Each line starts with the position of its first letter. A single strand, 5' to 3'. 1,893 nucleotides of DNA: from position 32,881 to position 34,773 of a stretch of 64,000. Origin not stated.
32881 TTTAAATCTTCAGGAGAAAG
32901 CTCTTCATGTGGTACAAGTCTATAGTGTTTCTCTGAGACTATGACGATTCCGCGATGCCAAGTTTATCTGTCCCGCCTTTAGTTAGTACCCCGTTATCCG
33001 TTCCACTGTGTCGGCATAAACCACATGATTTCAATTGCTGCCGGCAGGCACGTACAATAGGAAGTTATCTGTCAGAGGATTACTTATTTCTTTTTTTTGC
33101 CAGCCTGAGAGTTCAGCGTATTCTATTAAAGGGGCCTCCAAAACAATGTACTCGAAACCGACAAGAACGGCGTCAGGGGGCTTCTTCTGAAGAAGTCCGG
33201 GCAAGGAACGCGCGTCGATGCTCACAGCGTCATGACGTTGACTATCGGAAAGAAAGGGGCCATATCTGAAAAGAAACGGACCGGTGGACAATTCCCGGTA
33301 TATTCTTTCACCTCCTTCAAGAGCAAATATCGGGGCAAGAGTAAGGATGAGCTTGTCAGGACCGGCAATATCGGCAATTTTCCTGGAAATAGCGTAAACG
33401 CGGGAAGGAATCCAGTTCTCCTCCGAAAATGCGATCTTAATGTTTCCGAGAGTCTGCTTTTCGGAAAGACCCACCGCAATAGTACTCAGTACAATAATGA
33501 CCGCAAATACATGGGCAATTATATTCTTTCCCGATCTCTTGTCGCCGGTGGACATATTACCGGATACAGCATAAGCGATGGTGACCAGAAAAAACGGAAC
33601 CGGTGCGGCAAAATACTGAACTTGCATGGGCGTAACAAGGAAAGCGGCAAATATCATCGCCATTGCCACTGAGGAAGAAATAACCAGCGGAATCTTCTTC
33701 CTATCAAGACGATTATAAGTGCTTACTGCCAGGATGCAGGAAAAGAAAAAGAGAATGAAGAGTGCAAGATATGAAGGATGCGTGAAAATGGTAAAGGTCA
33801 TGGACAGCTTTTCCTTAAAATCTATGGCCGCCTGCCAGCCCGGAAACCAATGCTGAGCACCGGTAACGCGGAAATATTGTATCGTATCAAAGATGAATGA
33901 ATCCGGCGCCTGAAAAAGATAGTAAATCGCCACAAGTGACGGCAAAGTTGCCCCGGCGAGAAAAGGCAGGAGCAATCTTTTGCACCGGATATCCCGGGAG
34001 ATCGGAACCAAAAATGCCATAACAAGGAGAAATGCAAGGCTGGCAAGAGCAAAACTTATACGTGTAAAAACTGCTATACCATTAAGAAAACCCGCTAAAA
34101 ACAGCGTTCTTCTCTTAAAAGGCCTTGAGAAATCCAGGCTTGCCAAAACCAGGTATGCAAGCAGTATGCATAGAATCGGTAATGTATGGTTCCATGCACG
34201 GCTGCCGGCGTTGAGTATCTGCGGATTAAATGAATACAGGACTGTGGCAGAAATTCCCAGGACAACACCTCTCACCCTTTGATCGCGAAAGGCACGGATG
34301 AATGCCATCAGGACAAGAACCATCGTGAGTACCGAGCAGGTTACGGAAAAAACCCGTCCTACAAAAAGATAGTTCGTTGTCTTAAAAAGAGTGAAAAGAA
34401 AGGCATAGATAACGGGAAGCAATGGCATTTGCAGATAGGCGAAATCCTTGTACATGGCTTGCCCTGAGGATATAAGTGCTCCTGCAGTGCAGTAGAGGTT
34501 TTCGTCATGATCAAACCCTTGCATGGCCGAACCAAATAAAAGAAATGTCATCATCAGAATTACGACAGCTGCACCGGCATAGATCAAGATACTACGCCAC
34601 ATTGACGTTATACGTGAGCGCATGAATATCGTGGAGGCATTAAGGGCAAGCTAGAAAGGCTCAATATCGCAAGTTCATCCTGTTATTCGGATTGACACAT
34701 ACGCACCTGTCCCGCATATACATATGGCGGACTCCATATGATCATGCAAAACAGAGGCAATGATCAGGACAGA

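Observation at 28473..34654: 6.1 kb AT-rich insert bounded by 33-nt direct repeats that both encode the permease C-terminus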

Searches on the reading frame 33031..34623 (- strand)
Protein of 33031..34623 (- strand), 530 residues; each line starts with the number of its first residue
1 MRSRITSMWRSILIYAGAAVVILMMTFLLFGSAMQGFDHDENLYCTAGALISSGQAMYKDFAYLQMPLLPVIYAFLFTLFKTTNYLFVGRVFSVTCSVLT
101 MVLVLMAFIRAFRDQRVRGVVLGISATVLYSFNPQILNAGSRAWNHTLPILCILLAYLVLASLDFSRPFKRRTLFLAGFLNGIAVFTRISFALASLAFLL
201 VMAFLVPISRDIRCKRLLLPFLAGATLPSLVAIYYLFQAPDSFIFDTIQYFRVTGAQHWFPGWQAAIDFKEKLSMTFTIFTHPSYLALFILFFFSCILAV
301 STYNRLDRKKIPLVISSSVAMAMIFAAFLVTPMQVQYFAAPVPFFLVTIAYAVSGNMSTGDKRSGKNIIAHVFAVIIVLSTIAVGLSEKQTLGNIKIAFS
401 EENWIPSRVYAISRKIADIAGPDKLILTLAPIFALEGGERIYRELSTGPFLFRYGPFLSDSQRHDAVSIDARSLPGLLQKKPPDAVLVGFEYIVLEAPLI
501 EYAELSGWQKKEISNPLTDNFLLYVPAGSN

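Call 7: search_protein_families(library=pfam, proteins=[window:33031-34623:-], max_evalue=0.01)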
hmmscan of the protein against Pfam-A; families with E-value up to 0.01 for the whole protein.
window:33031-34623:- (530 aa): 0 families

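Call 8: search_protein_families(library=ncbifam, proteins=[window:33031-34623:-], max_evalue=0.01)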
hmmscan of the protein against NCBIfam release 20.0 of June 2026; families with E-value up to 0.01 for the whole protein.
window:33031-34623:- (530 aa): 0 families

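Call 26: find_homologous_proteins(query=window:33031-34623:-)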
Query window:33031-34623:- (530 aa): 22 proteins with E <= 0.001 among 8000 candidates.
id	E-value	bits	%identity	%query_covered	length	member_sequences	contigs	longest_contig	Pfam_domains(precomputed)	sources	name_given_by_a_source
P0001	0.0e+0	1117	96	100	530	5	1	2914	-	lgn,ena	-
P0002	1.4e-277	940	81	99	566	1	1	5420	-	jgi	jgi:hypothetical protein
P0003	5.3e-229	779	70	99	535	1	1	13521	-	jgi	jgi:hypothetical protein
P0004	1.1e-212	726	64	99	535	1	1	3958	-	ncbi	-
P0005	1.1e-207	709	62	99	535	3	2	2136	-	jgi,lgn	-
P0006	4.8e-195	667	60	99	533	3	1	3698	-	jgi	jgi:hypothetical protein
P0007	2.7e-191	655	62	94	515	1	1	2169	-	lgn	-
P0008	1.5e-190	653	61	96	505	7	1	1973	-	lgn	-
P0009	2.1e-190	652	59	96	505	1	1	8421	-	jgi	jgi:hypothetical protein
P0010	6.6e-172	591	56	94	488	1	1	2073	-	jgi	jgi:hypothetical protein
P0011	1.4e-123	432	57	70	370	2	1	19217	-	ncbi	ncbi:MAG: hypothetical protein P8013_12795 [Candidatus Sulfobium sp.]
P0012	1.3e-67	247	32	92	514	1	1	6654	-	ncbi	-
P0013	2.8e-52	196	32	88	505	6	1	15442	-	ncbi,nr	ncbi:MAG TPA: hypothetical protein VED18_17115 [Candidatus Sulfotelmatobacter sp.]|nr:hypothetical p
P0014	2.6e-47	180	27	92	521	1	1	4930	-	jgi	jgi:hypothetical protein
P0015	6.2e-35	139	27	90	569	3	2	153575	-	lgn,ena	-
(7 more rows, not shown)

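Call 27: find_encoding_contigs(protein=P0002, flank=10000, max_places=4)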
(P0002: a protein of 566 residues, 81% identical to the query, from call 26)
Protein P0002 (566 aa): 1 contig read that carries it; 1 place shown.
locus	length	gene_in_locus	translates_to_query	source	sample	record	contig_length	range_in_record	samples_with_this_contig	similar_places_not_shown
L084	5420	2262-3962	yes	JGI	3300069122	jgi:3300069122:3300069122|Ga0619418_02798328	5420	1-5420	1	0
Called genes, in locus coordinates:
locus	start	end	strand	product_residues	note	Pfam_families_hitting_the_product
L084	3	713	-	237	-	?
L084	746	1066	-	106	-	PF07883:Cupin_2 (weak)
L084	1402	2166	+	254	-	PF00535:Glycos_transf_2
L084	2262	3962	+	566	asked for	-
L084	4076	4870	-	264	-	PF01026:TatD_DNase (weak), PF04909:Amidohydro_2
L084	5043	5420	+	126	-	?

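Call 28: find_encoding_contigs(protein=P0003, flank=10000, max_places=4)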
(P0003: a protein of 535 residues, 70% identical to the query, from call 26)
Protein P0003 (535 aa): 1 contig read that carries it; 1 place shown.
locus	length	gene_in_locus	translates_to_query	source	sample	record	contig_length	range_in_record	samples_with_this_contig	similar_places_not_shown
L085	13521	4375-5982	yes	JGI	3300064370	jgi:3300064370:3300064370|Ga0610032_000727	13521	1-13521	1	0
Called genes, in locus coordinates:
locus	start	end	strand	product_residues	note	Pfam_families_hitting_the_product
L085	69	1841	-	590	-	-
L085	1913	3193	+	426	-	PF04055:Radical_SAM, PF13186:SPASM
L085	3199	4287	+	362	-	PF13439:Glyco_transf_4, PF00534:Glycos_transf_1, PF13692:Glyco_trans_1_4, PF20706:GT4-conflict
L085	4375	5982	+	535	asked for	-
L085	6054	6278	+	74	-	-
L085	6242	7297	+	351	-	PF02585:PIG-L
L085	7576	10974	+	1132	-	PF02811:PHP, PF07733:DNA_pol3_alpha, PF17657:DNA_pol3_finger, PF14579:HHH_6, PF01336:tRNA_anti-codon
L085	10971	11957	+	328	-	PF03255:ACCA, PF01039:Carboxyl_trans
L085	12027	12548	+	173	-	PF23914:TPR_CcmH_CycH, PF00515:TPR_1, PF07719:TPR_2 (weak), PF13432:TPR_16 (weak), PF13414:TPR_11, PF14559:TPR_19, PF13431:TPR_17 (weak), PF13432:TPR_16 (weak), +8 more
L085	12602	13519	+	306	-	?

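Call 29: find_encoding_contigs(protein=P0011, flank=10000, max_places=4)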
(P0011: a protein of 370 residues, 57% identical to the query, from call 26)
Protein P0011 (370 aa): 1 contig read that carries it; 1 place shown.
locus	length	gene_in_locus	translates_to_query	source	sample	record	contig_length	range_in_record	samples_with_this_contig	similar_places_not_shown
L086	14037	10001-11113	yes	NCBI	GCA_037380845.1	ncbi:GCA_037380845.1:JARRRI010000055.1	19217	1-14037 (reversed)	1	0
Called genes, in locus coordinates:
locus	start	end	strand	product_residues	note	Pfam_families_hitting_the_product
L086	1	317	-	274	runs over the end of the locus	PF00528:BPD_transp_1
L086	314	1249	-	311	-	PF00528:BPD_transp_1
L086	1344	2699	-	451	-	PF01547:SBP_bac_1, PF13416:SBP_bac_8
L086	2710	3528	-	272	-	PF00795:CN_hydrolase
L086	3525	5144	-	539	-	PF13522:GATase_6, PF13537:GATase_7, PF00733:Asn_synthase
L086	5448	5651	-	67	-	-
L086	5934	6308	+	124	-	PF00072:Response_reg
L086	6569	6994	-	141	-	PF04246:RseC_MucC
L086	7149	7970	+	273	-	PF00226:DnaJ, PF01556:DnaJ_C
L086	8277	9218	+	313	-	PF00890:FAD_binding_2 (weak), PF01134:GIDA (faint), PF01266:DAO (faint), PF01494:FAD_binding_3 (faint), PF07992:Pyr_redox_2, PF12831:FAD_oxidored (weak), PF13738:Pyr_redox_3, PF00070:Pyr_redox, +3 more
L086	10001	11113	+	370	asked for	-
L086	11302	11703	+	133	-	PF00571:CBS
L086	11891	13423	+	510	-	PF13541:ChlI, PF00158:Sigma54_activat (faint), PF00493:MCM (faint), PF01078:Mg_chelatase, PF07724:AAA_2 (faint), PF07728:AAA_5, PF13335:Mg_chelatase_C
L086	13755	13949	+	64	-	PF04964:Flp_Fap (weak)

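Call 30: find_encoding_contigs(protein=P0009, flank=10000, max_places=4)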
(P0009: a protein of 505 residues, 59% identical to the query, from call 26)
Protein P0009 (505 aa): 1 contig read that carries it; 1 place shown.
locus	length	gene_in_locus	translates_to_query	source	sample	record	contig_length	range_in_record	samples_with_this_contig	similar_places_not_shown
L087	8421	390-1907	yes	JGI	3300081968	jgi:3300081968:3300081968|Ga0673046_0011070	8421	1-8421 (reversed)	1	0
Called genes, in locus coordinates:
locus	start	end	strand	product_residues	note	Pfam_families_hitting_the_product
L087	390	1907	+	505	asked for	-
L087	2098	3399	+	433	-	PF01839:FG-GAP (faint), PF13517:FG-GAP_3 (faint), PF21348:RGL11_C (faint)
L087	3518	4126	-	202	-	PF01983:CofC (weak), PF09837:DUF2064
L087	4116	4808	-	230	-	PF00535:Glycos_transf_2, PF10111:Glyco_tranf_2_2 (faint)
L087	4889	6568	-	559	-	PF00479:G6PD_N, PF02781:G6PD_C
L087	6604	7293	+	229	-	PF09335:VTT_dom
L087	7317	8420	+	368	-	?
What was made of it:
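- memb530 homologues lie in glycosyltransferase clusters in L084 and L085, and in other non-permease contexts in L086 and L087 (calls 27-30).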

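Call 72: search_solved_structures(query=A7, max_evalue=1)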
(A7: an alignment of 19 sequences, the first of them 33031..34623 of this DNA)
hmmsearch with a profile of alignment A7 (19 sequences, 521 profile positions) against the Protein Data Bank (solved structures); distinct sequences matched with E-value up to 1: 0.

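Call 73: search_protein_families(library=pfam, alignment_id=A7, max_evalue=0.1)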
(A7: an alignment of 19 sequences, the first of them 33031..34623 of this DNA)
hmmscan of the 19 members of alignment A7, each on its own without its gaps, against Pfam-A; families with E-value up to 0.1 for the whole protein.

A. member 1, window:33031-34623:- (530 aa): 0 families

B. families by the number of members that match (of 19 scanned): 7 families
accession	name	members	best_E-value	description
PF13231.12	PMT_2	6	2e-05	Dolichyl-phosphate-mannose-protein mannosyltransferase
PF09852.15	DUF2079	3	1.8e-05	Predicted membrane protein (DUF2079)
PF07695.17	7TMR-DISM_7TM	1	0.017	7TM diverse intracellular signalling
PF06664.17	WLS-like_TM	1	0.025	Wntless-like, transmembrane domain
PF12096.13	DUF3572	1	0.025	Protein of unknown function (DUF3572)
PF23022.3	6TM_1st_PGAP2IP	1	0.048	PGAP2IP, first transmembrane domain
PF06686.16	SpoIIIAC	1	0.063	Stage III sporulation protein AC/AD protein family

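Call 82: predict_structure(alignment_id=A7)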
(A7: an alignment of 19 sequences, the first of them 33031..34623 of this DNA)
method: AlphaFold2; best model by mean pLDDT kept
length: 530 residues; sequences in the alignment: 19
mean_pLDDT: 86.1   pTM: 0.89
mean pLDDT of the five models: 86.1, 84.4, 83.5, 83.0, 82.4
residues with pLDDT >= 90: 278; 70-90: 185; 50-70: 58; < 50: 9
segments of 3 or more residues with pLDDT < 50: 261-263, 360-363
pLDDT, mean of each block of 10 residues (from residue 1): 70 91 95 88 90 71 81 95 94 96 95 87 91 89 86 96 87 97 94 96 91 94 95 87 82 61 63 91 87 86 67 93 92 86 95 71 57 69 68 88 92 93 93 93 88 83 81 93 94 91 95 74 82
secondary structure, 60 per line:
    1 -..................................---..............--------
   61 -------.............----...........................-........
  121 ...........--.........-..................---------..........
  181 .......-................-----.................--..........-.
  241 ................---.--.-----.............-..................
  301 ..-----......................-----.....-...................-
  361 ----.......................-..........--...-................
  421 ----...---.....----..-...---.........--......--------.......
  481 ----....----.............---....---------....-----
elements in order: H2-35 H39-52 H68-80 H85-111 H113-131 H134-142 H144-161 H171-187 H189-204 H210-226 H229-238 H240-256 H269-281 H283-302 H308-329 H335-339 H341-359 H365-387 H389-398 H405-420 E425-427 H431-435 H449-457 H460-465 H474-480 E485-488 H493-505 E509-512 E522-525

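Call 85: fold_search(model_id=the predicted structure, library=pdb)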
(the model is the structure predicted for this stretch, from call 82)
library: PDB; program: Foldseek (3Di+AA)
matches with E <= 10: 475; with E <= 0.001: 14
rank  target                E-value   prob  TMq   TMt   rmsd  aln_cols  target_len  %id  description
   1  5f15                  1.0e-07  1.00  0.58  0.57  11.3       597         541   12  Crystal Structure of ArnT from Cupriavidus metallidurans bound to Undecaprenyl phosphate (released 2016-02-17)
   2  5ezm                  3.0e-07  1.00  0.56  0.56  11.3       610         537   12  Crystal Structure of ArnT from Cupriavidus metallidurans in the apo state (released 2016-02-17)
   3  7e9s_A                1.5e-05  1.00  0.46  0.32  15.3       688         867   12  Archaeal oligosaccharyltransferase AglB from Archaeoglobus fulgidus in complex with an inhibitory peptide and a dolich (released 2021-09-08)
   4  6ftg_5                1.8e-05  1.00  0.48  0.41  14.8       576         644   12  Subtomogram average of OST-containing ribosome-translocon complexes from canine rough microsomal membranes (released 2018-03-21)
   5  5gmy_A                2.4e-05  1.00  0.44  0.31  15.6       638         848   14  Crystal structure of the Archaeoglobus fulgidus oligosaccharyltransferase (O29867_ARCFU) tethered with an acceptor pep (released 2017-02-01)
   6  3rce_A                2.9e-05  1.00  0.49  0.40   9.5       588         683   12  Bacterial oligosaccharyltransferase PglB (released 2011-06-15)
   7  7zli_A                3.1e-05  1.00  0.53  0.45  10.2       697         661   11  Cryo-EM structure of C-mannosyltransferase CeDPY19, in complex with Dol25-P-Man and bound to CMT2-Fab and anti-Fab nan (released 2023-01-11)
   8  6gxc_A                4.6e-05  1.00  0.49  0.40   9.5       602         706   11  Bacterial oligosaccharyltransferase PglB in complex with an inhibitory peptide and a reactive lipid-linked oligosaccha (released 2018-11-14)
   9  5ogl_A                5.2e-05  1.00  0.50  0.40   9.4       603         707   12  Structure of bacterial oligosaccharyltransferase PglB in complex with an acceptor peptide and an lipid-linked oligosac (released 2017-10-25)
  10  7zlh_A                1.1e-04  1.00  0.50  0.43  10.2       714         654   10  Cryo-EM structure of C-mannosyltransferase CeDPY19, in apo state, bound to CMT2-Fab and anti-Fab nanobody (released 2023-01-11)
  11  8agc_A                1.4e-04  1.00  0.48  0.39  14.0       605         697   11  Structure of yeast oligosaccharylransferase complex with lipid-linked oligosaccharide and non-acceptor peptide bound (released 2022-12-07)
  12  3waj                  1.4e-04  1.00  0.43  0.31  16.3       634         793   14  Crystal structure of the Archaeoglobus fulgidus oligosaccharyltransferase (O29867_ARCFU) complex with Zn and sulfate (released 2013-10-30)
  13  9s6r_A                1.6e-04  1.00  0.42  0.55  11.3       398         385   17  Ternary cryo-EM structure of yeast ALG3 with Dol25-PP-GlcNAc2Man5, Dol25-P-Man, and Fab (released 2026-03-18)
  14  9i5k_A                5.6e-04  1.00  0.44  0.47  10.3       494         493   12  Structure of the Chaetomium thermophilum Pmt4 homodimer (C2 symmetry) (released 2025-12-24)
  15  7bvc_B                3.1e-03  1.00  0.47  0.25  11.1       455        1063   11  Cryo-EM structure of Mycobacterium smegmatis arabinosyltransferase EmbA-EmbB-AcpM2 in complex with ethambutol (released 2020-04-29)
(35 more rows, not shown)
